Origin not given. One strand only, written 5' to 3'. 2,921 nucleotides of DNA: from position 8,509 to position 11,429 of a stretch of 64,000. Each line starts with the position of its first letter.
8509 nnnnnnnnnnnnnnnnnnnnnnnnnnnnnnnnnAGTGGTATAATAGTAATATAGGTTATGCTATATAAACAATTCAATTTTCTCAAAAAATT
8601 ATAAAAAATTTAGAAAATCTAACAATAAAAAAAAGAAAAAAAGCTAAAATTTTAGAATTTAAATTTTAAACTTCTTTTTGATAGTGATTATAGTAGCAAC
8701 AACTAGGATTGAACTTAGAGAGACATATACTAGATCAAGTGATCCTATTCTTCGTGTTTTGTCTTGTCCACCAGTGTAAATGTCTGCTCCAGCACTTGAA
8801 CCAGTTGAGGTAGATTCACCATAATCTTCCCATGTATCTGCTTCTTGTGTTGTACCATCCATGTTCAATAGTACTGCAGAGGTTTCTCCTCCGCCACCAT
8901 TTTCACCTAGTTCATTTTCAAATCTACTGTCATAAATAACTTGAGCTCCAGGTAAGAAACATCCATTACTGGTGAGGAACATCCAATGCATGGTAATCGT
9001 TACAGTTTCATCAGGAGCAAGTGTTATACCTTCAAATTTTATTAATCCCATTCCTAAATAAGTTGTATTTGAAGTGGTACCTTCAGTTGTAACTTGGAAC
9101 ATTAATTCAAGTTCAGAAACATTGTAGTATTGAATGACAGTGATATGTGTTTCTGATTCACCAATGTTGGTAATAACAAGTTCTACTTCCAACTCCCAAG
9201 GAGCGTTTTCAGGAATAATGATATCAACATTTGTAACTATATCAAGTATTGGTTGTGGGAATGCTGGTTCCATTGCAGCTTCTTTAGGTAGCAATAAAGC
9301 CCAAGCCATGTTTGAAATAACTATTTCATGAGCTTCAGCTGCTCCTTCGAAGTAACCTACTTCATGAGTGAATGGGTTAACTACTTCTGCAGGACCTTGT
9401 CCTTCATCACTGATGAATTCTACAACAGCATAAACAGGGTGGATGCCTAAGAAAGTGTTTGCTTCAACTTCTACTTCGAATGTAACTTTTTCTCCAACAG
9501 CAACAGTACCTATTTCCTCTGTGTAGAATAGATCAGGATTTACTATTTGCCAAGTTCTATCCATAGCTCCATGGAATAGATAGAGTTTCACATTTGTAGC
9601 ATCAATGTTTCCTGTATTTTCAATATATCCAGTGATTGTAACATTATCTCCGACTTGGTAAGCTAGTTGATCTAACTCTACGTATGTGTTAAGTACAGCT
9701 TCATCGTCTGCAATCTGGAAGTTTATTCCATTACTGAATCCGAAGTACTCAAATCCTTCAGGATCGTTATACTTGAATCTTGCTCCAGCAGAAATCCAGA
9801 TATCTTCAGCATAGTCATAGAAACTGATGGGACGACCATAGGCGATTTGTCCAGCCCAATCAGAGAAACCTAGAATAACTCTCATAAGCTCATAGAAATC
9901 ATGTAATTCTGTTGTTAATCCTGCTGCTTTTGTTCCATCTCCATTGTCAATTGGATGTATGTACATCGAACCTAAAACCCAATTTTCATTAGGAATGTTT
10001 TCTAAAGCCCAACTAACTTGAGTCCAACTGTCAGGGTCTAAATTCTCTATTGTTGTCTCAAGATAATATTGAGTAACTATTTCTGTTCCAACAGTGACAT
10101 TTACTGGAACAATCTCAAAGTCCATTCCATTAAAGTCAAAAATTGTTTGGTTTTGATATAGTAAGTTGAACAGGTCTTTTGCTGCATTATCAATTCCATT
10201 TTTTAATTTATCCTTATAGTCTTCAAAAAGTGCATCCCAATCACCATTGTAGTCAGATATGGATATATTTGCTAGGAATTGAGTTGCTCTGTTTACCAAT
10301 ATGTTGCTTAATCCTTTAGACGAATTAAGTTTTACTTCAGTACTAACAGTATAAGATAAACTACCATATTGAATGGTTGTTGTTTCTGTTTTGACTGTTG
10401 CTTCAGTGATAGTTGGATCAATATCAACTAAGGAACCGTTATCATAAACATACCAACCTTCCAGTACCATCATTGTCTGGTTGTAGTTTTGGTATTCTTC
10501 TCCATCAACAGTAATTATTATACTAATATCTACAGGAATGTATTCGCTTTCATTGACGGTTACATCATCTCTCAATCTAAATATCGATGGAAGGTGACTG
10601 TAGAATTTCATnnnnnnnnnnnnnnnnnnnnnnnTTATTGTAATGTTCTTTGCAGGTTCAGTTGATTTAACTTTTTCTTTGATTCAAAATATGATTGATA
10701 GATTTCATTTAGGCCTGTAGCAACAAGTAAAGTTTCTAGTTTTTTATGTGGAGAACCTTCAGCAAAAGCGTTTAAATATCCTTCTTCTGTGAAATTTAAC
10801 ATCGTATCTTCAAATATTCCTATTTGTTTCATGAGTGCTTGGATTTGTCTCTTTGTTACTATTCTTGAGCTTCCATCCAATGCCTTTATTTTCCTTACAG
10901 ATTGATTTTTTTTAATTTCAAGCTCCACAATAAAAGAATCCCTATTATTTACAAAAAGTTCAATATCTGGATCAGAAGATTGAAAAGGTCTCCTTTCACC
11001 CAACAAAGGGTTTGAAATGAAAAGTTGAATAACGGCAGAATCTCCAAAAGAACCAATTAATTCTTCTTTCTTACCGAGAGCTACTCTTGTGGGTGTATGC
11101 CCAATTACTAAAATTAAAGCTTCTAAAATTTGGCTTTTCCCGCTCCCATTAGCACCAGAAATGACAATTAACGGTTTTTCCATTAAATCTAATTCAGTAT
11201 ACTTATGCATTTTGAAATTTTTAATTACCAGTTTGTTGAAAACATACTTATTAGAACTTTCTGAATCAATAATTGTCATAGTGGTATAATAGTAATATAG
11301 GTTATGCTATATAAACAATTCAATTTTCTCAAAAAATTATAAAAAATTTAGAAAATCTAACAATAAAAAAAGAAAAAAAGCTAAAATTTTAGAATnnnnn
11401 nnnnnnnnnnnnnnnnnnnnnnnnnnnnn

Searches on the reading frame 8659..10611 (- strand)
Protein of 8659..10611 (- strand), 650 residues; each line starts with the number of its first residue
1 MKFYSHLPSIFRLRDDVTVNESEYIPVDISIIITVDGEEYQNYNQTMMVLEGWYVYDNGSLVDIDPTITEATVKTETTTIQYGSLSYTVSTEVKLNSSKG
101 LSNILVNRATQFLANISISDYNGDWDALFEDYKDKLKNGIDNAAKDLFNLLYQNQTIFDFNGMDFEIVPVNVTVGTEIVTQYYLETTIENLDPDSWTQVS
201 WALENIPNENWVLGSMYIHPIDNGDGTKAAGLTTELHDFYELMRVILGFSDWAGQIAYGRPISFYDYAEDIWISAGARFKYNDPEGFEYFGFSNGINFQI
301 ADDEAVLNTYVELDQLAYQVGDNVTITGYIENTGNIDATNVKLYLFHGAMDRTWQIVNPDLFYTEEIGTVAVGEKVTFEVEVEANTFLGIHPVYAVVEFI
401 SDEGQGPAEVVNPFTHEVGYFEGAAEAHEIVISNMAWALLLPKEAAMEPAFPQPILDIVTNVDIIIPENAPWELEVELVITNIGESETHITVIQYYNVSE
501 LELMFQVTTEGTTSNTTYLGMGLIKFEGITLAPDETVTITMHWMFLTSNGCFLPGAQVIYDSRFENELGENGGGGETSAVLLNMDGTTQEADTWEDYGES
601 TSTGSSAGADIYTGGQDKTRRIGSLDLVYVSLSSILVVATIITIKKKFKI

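Call 66: search_protein_families(library=pfam, proteins=[window:8659-10611:-], max_evalue=0.0001)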
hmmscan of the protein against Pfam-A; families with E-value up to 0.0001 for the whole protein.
window:8659-10611:- (650 aa): 1 family
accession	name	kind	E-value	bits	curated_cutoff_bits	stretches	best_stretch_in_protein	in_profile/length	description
PF22544.2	HYDIN_VesB_CFA65-like_Ig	-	9.8e-05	23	25.5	0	319-387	16-75/100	HYDIN/CFA65/VesB-like, Ig-like domain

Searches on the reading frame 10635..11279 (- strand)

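Call 66: search_protein_families(library=pfam, proteins=[window:10635-11279:-], max_evalue=0.0001)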
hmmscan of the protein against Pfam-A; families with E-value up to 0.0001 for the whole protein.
window:10635-11279:- (214 aa): 4 families
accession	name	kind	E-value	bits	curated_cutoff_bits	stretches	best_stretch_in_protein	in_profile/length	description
PF13476.12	AAA_23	-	5.2e-15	57.1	27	1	16-206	1-181/201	AAA domain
PF13175.12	AAA_15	-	8.1e-11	42.6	32.1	1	15-137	4-92/374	AAA ATPase domain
PF02463.25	SMC_N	-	2.7e-10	40.5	40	1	15-158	3-135/220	RecF/RecN/SMC N terminal domain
PF01580.24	FtsK_SpoIIIE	-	3.4e-05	23.8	24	1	19-68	23-74/221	FtsK/SpoIIIE family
